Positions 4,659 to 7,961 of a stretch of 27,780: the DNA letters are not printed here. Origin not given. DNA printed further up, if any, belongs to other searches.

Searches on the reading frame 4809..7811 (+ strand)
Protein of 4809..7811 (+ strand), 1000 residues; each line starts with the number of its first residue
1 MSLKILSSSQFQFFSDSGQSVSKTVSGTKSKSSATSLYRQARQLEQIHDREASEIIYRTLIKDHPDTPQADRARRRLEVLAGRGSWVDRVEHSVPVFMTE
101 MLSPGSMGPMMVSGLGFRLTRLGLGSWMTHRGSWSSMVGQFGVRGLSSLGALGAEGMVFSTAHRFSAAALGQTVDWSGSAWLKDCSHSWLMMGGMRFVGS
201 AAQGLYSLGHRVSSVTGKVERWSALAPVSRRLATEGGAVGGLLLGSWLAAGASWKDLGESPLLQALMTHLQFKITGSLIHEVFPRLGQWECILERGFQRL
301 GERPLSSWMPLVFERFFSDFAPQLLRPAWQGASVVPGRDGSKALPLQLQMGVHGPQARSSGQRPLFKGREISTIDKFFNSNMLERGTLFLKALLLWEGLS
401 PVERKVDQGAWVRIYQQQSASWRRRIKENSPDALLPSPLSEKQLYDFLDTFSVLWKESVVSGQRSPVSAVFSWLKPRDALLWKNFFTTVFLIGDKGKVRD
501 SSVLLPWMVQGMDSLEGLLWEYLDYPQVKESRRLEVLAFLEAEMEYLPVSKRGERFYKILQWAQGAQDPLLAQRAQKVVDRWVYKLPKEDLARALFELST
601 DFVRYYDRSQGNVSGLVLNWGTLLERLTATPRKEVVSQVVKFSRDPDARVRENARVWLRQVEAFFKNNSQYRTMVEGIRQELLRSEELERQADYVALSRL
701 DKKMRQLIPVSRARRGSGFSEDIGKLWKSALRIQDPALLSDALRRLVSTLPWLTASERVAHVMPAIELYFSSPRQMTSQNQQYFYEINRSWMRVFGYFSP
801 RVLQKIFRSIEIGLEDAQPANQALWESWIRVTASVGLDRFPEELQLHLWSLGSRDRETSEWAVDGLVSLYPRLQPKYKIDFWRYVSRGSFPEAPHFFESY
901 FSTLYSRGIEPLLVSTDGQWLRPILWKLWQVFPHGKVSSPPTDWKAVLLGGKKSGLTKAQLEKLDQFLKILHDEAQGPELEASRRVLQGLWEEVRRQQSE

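Call 3: search_protein_families(library=pfam, proteins=[window:4809-7811:+], max_evalue=0.1)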
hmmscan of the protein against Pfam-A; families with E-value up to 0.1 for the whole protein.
window:4809-7811:+ (1000 aa): 0 families

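Call 5: find_homologous_proteins(query=window:4809-7811:+)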
Query window:4809-7811:+ (1000 aa): 2 proteins with E <= 0.001 among 8000 candidates.
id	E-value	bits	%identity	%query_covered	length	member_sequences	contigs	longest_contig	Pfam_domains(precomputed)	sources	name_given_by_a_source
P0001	0.0e+0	2260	100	100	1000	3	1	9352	-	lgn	-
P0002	8.8e-246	836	45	93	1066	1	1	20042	-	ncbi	-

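Call 6: search_protein_families(library=ncbifam, proteins=[window:4809-7811:+], max_evalue=0.1)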
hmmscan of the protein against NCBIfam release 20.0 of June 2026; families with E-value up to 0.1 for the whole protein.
window:4809-7811:+ (1000 aa): 2 families
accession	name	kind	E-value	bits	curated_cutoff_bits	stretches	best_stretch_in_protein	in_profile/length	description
TIGR02795.1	tol_pal_ybgF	equivalog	0.0033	18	90.1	1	28-77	70-119/119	tol-pal system protein YbgF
NF011726.0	PRK15179.1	equivalog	0.029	12.7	733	0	29-67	149-187/694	Vi polysaccharide biosynthesis protein TviE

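Call 7: find_encoding_contigs(protein=P0002, flank=10000)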
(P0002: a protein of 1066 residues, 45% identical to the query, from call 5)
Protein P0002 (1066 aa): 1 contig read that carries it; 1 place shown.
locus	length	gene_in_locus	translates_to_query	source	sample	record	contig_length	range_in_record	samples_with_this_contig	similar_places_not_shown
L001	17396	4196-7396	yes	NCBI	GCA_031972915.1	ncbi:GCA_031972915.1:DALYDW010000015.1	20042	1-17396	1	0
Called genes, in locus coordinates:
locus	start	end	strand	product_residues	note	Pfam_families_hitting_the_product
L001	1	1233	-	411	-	?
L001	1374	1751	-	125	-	PF00072:Response_reg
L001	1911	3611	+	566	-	PF01590:GAF, PF13185:GAF_2 (faint), PF00512:HisKA, PF02518:HATPase_c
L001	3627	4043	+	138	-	PF00072:Response_reg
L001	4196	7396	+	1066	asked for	-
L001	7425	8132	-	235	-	PF04264:YceI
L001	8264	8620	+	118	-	PF06170:DUF983 (weak)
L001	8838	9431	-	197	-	PF01106:NifU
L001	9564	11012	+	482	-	-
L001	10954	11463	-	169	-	PF01894:YjbQ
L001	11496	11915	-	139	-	PF01883:FeS_assembly_P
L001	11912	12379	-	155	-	PF01592:NifU_N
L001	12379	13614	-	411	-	PF00155:Aminotran_1_2, PF00266:Aminotran_5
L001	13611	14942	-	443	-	PF19295:SufBD_N, PF01458:SUFBD_core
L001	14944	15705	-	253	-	PF00005:ABC_tran, PF02463:SMC_N (faint)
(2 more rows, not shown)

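Call 8: find_encoding_contigs(protein=P0001, flank=10000)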
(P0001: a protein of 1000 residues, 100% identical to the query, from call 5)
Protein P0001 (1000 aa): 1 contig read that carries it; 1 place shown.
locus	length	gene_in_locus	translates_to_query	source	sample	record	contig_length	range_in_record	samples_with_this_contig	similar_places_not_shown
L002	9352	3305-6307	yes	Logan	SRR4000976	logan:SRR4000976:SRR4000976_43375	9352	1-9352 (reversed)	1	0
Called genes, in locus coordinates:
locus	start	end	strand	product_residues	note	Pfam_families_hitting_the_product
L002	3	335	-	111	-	?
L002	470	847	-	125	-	PF00072:Response_reg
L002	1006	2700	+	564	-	PF01590:GAF, PF00512:HisKA, PF02518:HATPase_c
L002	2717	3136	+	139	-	PF00072:Response_reg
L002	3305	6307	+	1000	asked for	-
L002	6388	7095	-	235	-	PF04264:YceI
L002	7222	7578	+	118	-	PF06170:DUF983 (weak)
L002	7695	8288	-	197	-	PF01106:NifU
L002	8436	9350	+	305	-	?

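Call 12: find_related_loci(query=A1, collection=genome_contigs, flank=10000)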
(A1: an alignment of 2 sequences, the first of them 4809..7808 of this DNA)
Query A1 (1000 aa) in genome_contigs; peptide patterns used: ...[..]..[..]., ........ (x = any residue, [..] = any of these).
250 stretches matched a pattern; 1 encode a relative of the query (tblastn E <= 1e-3); 1 distinct loci.
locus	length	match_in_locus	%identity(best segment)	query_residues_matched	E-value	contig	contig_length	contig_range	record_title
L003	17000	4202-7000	45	3-932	0e+0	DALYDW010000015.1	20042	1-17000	MAG TPA_asm: bacterium isolate CTOTU14239 NODE_590_length_20042_cov_3.657577, whole genome shotgun sequence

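Call 17: search_solved_structures(query=A1, max_evalue=10)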
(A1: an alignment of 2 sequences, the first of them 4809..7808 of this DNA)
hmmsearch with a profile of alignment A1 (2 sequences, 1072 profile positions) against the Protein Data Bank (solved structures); distinct sequences matched with E-value up to 10: 2.
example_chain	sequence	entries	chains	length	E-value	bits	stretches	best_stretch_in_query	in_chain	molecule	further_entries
3zzy_A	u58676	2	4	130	1.7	9.6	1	245-300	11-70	POLYPYRIMIDINE TRACT-BINDING PROTEIN 1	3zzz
1sjr_A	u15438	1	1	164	2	9.3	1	245-300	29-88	Polypyrimidine tract-binding protein 1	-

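Call 18: search_protein_families(library=padloc, proteins=[window:4809-7811:+, P0002], max_evalue=1)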
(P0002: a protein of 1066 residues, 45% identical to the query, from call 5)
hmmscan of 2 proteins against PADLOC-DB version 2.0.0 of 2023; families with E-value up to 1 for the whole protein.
window:4809-7811:+ (1000 aa): 0 families

P0002 (1066 aa): 0 families

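Call 20: search_protein_families(library=pfam, proteins=[P0002], max_evalue=10)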
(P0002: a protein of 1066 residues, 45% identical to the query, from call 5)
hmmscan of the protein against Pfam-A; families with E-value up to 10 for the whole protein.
P0002 (1066 aa): 3 families
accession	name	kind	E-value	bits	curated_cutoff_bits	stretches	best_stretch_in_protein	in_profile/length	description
PF13174.12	TPR_6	-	0.023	15.8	26.3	1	38-67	4-33/33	Tetratricopeptide repeat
PF07719.23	TPR_2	-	0.088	13.4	27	1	38-63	5-30/34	Tetratricopeptide repeat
PF13432.12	TPR_16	-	0.54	11.2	32.7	1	38-70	1-33/65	Tetratricopeptide repeat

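Call 24: predict_structure(alignment_id=A1)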
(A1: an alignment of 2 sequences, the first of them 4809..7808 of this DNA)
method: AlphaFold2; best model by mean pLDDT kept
length: 1000 residues; sequences in the alignment: 2
mean_pLDDT: 54.1   pTM: 0.40
mean pLDDT of the five models: 54.1, 53.2, 48.2, 46.4, 46.2
residues with pLDDT >= 90: 1; 70-90: 273; 50-70: 246; < 50: 480
segments of 3 or more residues with pLDDT < 50: 1-31, 82-381, 459-465, 609-616, 813-836, 852-855, 886-889, 891-895, 902-964, 973-990, 997-1000
pLDDT, mean of each block of 10 residues (from residue 1): 27 30 36 56 53 70 67 62 43 33 31 31 32 32 32 38 40 39 36 38 38 35 39 39 38 36 36 33 34 36 35 35 34 26 26 24 29 42 55 55 65 81 80 80 80 59 48 67 80 64 57 73 72 81 71 73 67 75 76 75 63 49 80 83 77 84 86 88 84 80 73 61 84 79 77 75 76 56 62 62 59 47 48 49 61 53 63 58 53 48 44 40 41 34 37 40 46 43 44 49
secondary structure, 60 per line:
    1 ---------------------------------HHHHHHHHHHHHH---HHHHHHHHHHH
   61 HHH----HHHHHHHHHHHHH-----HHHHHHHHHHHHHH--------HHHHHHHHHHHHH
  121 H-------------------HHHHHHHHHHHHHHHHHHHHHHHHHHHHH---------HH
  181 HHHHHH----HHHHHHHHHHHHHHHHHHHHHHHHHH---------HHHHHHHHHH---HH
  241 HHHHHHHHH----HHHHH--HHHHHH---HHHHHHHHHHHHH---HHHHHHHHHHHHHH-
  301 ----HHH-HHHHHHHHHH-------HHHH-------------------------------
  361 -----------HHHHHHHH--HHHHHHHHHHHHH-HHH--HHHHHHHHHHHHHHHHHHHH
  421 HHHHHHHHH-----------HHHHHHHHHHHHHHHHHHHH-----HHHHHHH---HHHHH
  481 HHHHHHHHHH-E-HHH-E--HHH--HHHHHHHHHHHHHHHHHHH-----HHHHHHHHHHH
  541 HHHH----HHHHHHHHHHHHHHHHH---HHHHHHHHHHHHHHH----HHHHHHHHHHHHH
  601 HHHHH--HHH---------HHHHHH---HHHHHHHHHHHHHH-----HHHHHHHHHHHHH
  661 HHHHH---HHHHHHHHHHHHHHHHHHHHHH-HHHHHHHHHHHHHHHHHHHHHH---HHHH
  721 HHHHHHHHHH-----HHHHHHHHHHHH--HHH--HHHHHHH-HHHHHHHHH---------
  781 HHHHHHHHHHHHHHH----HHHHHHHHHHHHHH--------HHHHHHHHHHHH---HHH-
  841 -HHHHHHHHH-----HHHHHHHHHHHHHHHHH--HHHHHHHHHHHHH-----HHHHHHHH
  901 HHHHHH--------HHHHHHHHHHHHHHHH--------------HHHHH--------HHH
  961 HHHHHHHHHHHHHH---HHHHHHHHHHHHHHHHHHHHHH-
elements in order (helices of 4 or more, strands of 3 or more residues): H34-46 H50-63 H68-80 H86-99 H108-121 H141-169 H179-186 H191-216 H226-235 H239-249 H254-258 H261-266 H270-282 H286-299 H309-318 H326-329 H372-379 H382-394 H401-429 H441-460 H466-472 H476-490 H506-524 H530-544 H549-565 H569-583 H588-605 H620-625 H629-642 H648-665 H669-690 H692-713 H717-730 H736-747 H755-761 H763-771 H781-795 H800-813 H822-833 H842-850 H856-872 H875-887 H893-906 H915-930 H945-949 H958-974 H978-999

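Call 26: search_protein_representatives(alignment_id=A1)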
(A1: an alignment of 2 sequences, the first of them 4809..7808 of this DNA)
Query: 2 sequences, 1072 profile positions. Proteins with E-value up to 0.001 (for the whole library): 252; up to 1e-10: 73; up to 1e-30: 2. The best 150 are listed.
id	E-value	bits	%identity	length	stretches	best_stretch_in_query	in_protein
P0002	0.0e+00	2204.4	-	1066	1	1-1072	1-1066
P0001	0.0e+00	1963.6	-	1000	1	1-1072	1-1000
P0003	6.6e-25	103.7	-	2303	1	45-303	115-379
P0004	1.5e-23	99.2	-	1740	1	44-304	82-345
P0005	9.5e-23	96.5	-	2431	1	45-304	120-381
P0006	5.4e-22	94.0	-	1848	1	44-305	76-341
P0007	9.4e-21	89.9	-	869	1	42-300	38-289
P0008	3.6e-20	88.0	-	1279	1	38-307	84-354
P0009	5.2e-20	87.4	-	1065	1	71-307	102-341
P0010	7.3e-20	87.0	-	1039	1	39-303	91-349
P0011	9.3e-19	83.3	-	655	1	44-302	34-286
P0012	8.2e-18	80.2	-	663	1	48-305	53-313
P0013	3.5e-17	78.1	-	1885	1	47-303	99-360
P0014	3.6e-17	78.1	-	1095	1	45-299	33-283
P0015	9.7e-17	76.6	-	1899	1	45-301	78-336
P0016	1.7e-16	75.8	-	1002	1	45-304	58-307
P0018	2.0e-16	75.6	-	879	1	39-295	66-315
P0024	1.2e-15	73.0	-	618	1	41-302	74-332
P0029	1.7e-14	69.2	-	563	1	37-303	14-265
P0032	1.9e-14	69.0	-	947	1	33-314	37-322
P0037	1.2e-13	66.4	-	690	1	41-215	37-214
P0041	2.5e-13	65.3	-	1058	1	36-346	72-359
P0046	4.6e-13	64.5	-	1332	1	37-336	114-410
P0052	1.7e-12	62.6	-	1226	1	32-311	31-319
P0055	2.6e-12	62.0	-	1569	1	70-337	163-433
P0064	1.6e-11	59.3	-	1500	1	72-304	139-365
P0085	3.1e-10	55.1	-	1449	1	30-304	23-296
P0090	5.9e-10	54.1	-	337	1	413-674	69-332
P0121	1.7e-08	49.3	-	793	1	36-315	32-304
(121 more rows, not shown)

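Call 36: list_cluster_members(proteins=[P0003, P0004, P0005, P0007, P0009, P0011, P0012, P0032, P0052, P0046])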
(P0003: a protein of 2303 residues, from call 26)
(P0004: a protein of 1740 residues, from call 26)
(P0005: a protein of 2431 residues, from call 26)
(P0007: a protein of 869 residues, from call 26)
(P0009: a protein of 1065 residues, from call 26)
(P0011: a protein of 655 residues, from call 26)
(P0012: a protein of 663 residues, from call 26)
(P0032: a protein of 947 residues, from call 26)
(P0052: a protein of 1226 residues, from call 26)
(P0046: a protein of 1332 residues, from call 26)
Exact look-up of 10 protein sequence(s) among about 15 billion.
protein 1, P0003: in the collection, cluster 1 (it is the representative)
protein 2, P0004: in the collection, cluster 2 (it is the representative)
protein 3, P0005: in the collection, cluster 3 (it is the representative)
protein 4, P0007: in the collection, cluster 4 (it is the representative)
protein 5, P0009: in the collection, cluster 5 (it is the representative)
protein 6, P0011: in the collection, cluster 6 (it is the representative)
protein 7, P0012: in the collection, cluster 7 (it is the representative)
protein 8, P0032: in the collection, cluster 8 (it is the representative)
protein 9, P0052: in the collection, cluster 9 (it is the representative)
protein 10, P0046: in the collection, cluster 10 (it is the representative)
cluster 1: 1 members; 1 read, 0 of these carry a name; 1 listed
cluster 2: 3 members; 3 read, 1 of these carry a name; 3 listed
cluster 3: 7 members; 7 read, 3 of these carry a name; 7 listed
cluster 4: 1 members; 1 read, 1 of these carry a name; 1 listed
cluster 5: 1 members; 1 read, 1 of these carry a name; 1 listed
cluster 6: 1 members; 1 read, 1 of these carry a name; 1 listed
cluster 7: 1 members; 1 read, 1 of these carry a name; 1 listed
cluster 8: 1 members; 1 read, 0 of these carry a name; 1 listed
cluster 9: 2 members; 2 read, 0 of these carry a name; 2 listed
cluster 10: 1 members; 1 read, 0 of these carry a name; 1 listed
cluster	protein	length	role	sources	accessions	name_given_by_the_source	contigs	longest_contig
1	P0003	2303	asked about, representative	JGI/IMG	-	-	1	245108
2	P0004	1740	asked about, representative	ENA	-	-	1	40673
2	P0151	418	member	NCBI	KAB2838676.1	hypothetical protein F9K50_08890, partial [bacterium]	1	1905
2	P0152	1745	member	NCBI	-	-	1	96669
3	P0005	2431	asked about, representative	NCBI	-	-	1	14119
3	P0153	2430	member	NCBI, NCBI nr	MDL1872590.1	hypothetical protein FBR05_10315 [Deltaproteobacteria bacterium PRO3] | hypothetical protein [Deltaproteobacteria bacterium PRO3]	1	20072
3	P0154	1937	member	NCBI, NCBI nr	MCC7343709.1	MAG: hypothetical protein IT573_02145, partial [Deltaproteobacteria bacterium] | hypothetical protein [Deltaproteobacteria bacterium]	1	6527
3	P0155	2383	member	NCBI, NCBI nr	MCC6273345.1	MAG: hypothetical protein IT572_07745 [Deltaproteobacteria bacterium] | hypothetical protein [Deltaproteobacteria bacterium]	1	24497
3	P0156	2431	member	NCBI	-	-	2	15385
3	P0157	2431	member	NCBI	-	-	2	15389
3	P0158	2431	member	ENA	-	-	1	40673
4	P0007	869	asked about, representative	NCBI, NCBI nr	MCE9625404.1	MAG: hypothetical protein K8R69_08145 [Deltaproteobacteria bacterium] | hypothetical protein [Deltaproteobacteria bacterium]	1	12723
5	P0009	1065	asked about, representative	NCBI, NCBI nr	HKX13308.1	MAG TPA: hypothetical protein VJP40_09160, partial [bacterium] | hypothetical protein [bacterium]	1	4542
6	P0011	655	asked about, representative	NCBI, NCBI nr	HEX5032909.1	MAG TPA: hypothetical protein VFW62_00390, partial [bacterium] | hypothetical protein [bacterium]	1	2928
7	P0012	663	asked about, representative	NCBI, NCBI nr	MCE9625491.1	MAG: hypothetical protein K8R69_08595 [Deltaproteobacteria bacterium] | hypothetical protein [Deltaproteobacteria bacterium]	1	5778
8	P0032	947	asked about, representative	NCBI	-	-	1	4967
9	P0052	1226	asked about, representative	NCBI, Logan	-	-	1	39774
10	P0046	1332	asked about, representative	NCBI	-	-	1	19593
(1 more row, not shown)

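Call 37: find_encoding_contigs(protein=P0004, flank=10000, max_places=3)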
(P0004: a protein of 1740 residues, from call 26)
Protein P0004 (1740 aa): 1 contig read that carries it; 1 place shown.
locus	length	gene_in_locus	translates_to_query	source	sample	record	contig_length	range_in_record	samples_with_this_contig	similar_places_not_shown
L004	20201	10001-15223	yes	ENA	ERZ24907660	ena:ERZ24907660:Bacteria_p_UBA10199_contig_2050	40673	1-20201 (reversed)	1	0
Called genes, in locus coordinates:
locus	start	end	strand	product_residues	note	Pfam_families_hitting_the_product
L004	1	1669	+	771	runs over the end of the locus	-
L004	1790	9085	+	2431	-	PF00289:Biotin_carb_N, PF02786:CPSase_L_D2, PF02785:Biotin_carb_C, PF08326:ACC_central, PF01039:Carboxyl_trans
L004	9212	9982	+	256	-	-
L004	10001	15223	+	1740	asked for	PF02801:Ketoacyl-synt_C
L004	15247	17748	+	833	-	-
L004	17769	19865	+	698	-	-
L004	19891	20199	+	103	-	?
